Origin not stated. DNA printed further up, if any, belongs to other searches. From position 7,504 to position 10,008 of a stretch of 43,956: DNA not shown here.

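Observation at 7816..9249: Noc/ParB-family CTPase carrying a roughly 480-residue prion-like N/Q-rich plus polyacidic insertion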

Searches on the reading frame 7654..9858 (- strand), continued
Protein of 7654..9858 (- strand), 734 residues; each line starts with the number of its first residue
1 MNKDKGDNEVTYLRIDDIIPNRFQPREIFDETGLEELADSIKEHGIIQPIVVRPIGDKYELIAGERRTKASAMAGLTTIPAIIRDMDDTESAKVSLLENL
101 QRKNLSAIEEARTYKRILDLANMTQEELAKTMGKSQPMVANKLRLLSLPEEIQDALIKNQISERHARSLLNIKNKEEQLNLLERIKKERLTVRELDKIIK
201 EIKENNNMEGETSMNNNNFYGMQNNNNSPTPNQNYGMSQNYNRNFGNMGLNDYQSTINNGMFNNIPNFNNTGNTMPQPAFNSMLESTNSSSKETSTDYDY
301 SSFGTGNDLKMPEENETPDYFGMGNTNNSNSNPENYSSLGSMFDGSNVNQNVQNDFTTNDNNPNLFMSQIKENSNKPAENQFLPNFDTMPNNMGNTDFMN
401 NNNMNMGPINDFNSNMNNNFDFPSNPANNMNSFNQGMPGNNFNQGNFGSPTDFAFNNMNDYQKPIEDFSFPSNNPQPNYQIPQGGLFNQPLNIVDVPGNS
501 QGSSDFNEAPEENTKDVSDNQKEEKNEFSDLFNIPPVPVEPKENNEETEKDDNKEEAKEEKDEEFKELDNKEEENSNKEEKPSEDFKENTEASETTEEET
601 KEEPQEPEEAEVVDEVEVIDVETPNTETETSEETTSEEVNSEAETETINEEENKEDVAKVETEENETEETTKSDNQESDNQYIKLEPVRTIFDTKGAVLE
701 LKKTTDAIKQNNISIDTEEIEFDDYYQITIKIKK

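Call 11: list_cluster_members(proteins=[P0001, P0002, P0023, P0027, P0039, P0047, P0058, P0091, P0106, P0120])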
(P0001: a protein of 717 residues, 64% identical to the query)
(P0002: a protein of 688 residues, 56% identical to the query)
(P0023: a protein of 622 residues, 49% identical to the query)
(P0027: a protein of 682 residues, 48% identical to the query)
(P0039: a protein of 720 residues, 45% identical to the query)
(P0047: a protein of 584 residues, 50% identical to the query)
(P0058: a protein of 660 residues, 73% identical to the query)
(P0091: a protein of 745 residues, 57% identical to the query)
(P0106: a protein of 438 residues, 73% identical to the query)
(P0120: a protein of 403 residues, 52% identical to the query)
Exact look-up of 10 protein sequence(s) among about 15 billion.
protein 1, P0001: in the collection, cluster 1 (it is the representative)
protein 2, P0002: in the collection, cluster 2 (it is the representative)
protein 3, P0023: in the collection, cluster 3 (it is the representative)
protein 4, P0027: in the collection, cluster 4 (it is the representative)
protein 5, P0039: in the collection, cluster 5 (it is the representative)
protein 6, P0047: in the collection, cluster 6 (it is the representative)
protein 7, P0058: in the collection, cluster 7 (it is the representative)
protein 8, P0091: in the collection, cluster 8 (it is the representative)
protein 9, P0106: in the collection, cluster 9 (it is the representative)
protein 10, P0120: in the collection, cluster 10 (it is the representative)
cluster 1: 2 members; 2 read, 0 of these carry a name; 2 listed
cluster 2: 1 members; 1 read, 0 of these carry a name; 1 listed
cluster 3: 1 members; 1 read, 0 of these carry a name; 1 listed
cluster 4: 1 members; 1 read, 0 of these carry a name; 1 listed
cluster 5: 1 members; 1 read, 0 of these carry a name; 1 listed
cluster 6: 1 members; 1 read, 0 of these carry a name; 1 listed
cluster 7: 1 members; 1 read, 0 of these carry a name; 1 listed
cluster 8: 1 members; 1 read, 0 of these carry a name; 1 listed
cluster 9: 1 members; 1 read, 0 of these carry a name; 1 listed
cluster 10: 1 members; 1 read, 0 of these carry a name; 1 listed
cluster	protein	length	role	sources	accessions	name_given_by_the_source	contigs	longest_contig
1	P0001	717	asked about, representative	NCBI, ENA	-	-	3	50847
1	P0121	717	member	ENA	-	-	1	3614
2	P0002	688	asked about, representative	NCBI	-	-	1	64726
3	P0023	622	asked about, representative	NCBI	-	-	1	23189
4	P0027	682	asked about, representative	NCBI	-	-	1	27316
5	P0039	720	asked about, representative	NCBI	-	-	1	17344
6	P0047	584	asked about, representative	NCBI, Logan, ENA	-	-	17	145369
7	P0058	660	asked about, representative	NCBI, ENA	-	-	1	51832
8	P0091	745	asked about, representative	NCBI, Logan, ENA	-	-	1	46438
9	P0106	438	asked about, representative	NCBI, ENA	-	-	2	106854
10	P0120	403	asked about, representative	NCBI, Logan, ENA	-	-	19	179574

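Call 28: find_encoding_contigs(protein=window:7654-9858:-, flank=10000, max_places=4)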
Protein window:7654-9858:- (734 aa): no gene with exactly this product is on record in the collection.

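Call 29: find_encoding_contigs(protein=P0047, flank=10000, max_places=2)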
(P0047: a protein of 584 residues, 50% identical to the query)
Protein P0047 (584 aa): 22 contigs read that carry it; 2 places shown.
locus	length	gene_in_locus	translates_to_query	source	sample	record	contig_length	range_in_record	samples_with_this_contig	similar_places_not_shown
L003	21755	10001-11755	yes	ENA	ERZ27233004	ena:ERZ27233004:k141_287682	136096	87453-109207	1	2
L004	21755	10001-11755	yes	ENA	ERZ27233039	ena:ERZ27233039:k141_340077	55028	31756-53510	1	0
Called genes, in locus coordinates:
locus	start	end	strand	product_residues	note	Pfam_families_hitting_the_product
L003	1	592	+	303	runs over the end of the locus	-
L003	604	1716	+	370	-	PF01663:Phosphodiest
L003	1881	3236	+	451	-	PF10396:TrmE_N, PF12631:MnmE_helical, PF00071:Ras (weak), PF01926:MMR_HSR1, PF02421:FeoB_N, PF08477:Roc (faint)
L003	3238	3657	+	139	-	-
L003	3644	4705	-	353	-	PF11187:Mbeg1-like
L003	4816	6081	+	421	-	PF05193:Peptidase_M16_C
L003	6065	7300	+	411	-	PF00675:Peptidase_M16 (weak), PF05193:Peptidase_M16_C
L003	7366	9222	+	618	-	PF00890:FAD_binding_2 (faint), PF01134:GIDA, PF12831:FAD_oxidored (faint), PF21680:GIDA_C_1st, PF13932:SAM_GIDA_C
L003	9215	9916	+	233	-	PF02527:GidB, PF05175:MTS (weak), PF13649:Methyltransf_25 (weak), PF13847:Methyltransf_31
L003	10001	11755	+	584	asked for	PF02195:ParB_N, PF17762:HTH_ParB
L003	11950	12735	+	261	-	PF00142:Fer4_NifH, PF01656:CbiA, PF02374:ArsA_ATPase, PF09140:MipZ (weak), PF10609:ParA, PF13614:AAA_31, PF09140:MipZ (weak), PF06564:CBP_BcsQ (weak)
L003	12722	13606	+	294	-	PF02195:ParB_N, PF17762:HTH_ParB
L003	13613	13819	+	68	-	PF06107:DUF951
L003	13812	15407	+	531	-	PF03806:ABG_transport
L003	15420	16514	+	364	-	PF01926:MMR_HSR1, PF02421:FeoB_N, PF06071:YchF-GTPase_C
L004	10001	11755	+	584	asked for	PF02195:ParB_N, PF17762:HTH_ParB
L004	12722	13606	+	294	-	PF02195:ParB_N, PF17762:HTH_ParB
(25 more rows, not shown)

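Call 30: find_encoding_contigs(protein=P0091, flank=10000, max_places=2)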
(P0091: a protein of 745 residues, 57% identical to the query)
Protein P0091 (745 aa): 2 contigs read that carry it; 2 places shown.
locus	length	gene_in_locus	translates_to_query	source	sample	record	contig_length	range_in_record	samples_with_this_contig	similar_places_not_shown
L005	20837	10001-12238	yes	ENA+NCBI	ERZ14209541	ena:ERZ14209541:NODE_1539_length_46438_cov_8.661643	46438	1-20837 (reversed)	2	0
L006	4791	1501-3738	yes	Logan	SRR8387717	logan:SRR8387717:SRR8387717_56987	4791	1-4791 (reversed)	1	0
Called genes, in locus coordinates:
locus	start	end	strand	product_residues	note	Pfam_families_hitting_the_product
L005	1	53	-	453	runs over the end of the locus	PF11638:DnaA_N, PF01695:IstB_IS21 (weak), PF00308:Bac_DnaA, PF13173:AAA_14 (faint), PF13401:AAA_22 (faint), PF08299:Bac_DnaA_C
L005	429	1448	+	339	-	PF20456:DUF6709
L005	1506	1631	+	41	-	PF00468:Ribosomal_L34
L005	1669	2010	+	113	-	PF00825:Ribonuclease_P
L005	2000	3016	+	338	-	PF02096:60KD_IMP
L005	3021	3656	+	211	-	PF07650:KH_2 (weak), PF13083:KH_KhpA-B, PF01424:R3H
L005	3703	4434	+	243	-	-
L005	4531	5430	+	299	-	-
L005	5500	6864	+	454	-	PF10396:TrmE_N, PF00350:Dynamin_N (faint), PF12631:MnmE_helical, PF00009:GTP_EFTU (faint), PF01926:MMR_HSR1, PF02421:FeoB_N, PF04548:AIG1 (weak)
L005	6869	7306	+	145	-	-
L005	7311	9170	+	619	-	PF01134:GIDA, PF21680:GIDA_C_1st, PF13932:SAM_GIDA_C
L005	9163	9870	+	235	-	PF02527:GidB, PF03848:TehB (weak), PF05175:MTS, PF13847:Methyltransf_31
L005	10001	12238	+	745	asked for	PF02195:ParB_N, PF17762:HTH_ParB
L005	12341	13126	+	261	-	PF00142:Fer4_NifH, PF01656:CbiA, PF02374:ArsA_ATPase, PF06564:CBP_BcsQ (faint), PF09140:MipZ (weak), PF10609:ParA, PF13614:AAA_31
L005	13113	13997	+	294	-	PF02195:ParB_N, PF17762:HTH_ParB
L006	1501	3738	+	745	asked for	PF02195:ParB_N, PF17762:HTH_ParB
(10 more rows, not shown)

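Call 31: find_encoding_contigs(protein=P0120, flank=10000, max_places=2)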
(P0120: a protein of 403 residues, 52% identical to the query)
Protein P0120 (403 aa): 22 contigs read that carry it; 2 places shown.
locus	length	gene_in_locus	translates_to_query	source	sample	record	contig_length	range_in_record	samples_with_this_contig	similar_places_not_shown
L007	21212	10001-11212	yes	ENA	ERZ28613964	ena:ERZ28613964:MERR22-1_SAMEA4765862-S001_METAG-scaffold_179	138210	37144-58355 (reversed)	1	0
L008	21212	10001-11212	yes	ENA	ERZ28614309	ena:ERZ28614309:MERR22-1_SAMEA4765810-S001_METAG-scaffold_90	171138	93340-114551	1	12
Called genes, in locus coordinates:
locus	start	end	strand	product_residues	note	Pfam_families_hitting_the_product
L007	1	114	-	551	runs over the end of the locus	PF00749:tRNA-synt_1c, PF19269:Anticodon_2 (weak)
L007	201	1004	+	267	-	PF13489:Methyltransf_23, PF13847:Methyltransf_31, PF08241:Methyltransf_11, PF08242:Methyltransf_12, PF13649:Methyltransf_25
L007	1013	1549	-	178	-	-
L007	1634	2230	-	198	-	-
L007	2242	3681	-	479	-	PF13328:HD_4, PF01966:HD, PF04607:RelA_SpoT, PF02824:TGS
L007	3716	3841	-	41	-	-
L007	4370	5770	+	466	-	PF05598:DUF772, PF01609:DDE_Tnp_1, PF13751:DDE_Tnp_1_6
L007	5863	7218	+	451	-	PF10396:TrmE_N, PF00350:Dynamin_N (faint), PF12631:MnmE_helical, PF00071:Ras (weak), PF01926:MMR_HSR1, PF02421:FeoB_N, PF04548:AIG1 (weak), PF08477:Roc (weak)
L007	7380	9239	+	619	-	PF00890:FAD_binding_2 (faint), PF01134:GIDA, PF07992:Pyr_redox_2 (faint), PF21680:GIDA_C_1st, PF13932:SAM_GIDA_C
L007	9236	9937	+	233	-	PF02527:GidB, PF13847:Methyltransf_31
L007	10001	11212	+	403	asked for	PF02195:ParB_N, PF17762:HTH_ParB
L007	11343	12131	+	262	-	PF00142:Fer4_NifH (weak), PF01656:CbiA, PF02374:ArsA_ATPase (weak), PF06564:CBP_BcsQ, PF09140:MipZ (faint), PF10609:ParA, PF13614:AAA_31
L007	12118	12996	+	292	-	PF02195:ParB_N, PF17762:HTH_ParB, PF01381:HTH_3 (faint), PF23552:ParB_C (weak)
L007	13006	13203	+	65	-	PF06107:DUF951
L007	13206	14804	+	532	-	PF03806:ABG_transport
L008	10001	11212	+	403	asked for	PF02195:ParB_N, PF17762:HTH_ParB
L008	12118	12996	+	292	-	PF02195:ParB_N, PF17762:HTH_ParB, PF01381:HTH_3 (faint), PF23552:ParB_C (weak)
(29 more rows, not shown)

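Call 32: predict_structure(alignment_id=A1)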
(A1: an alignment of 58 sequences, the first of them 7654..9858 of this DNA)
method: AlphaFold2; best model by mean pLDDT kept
length: 734 residues; sequences in the alignment: 58
mean_pLDDT: 56.1   pTM: 0.42
mean pLDDT of the five models: 56.1, 54.4, 54.4, 52.5, 51.6
residues with pLDDT >= 90: 142; 70-90: 99; 50-70: 32; < 50: 461
segments of 3 or more residues with pLDDT < 50: 214-249, 254-338, 344-376, 378-381, 384-484, 492-685
pLDDT, mean of each block of 10 residues (from residue 1): 61 94 79 90 89 93 92 94 90 87 85 91 89 92 95 94 96 95 96 95 82 47 43 35 42 41 33 38 32 39 34 37 34 39 43 37 40 44 45 35 36 33 34 34 32 34 36 36 50 42 39 42 40 40 35 44 42 40 46 45 37 37 38 39 40 44 44 39 46 75 86 85 82 78
secondary structure, 60 per line:
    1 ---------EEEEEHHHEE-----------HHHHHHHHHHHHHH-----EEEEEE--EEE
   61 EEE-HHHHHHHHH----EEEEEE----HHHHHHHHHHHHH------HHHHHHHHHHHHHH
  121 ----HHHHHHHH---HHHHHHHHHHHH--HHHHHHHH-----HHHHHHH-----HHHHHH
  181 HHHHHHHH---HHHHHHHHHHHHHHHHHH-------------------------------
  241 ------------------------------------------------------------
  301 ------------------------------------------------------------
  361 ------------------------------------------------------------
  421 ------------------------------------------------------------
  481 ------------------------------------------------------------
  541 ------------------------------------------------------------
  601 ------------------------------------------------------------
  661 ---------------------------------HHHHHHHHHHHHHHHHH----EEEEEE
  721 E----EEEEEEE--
elements in order (helices of 4 or more, strands of 3 or more residues): E10-14 H31-44 E50-55 E58-63 H65-73 E78-83 H88-100 H107-120 H125-132 H136-147 H150-157 H163-169 H175-188 H192-209 H694-710 E715-721 E726-732
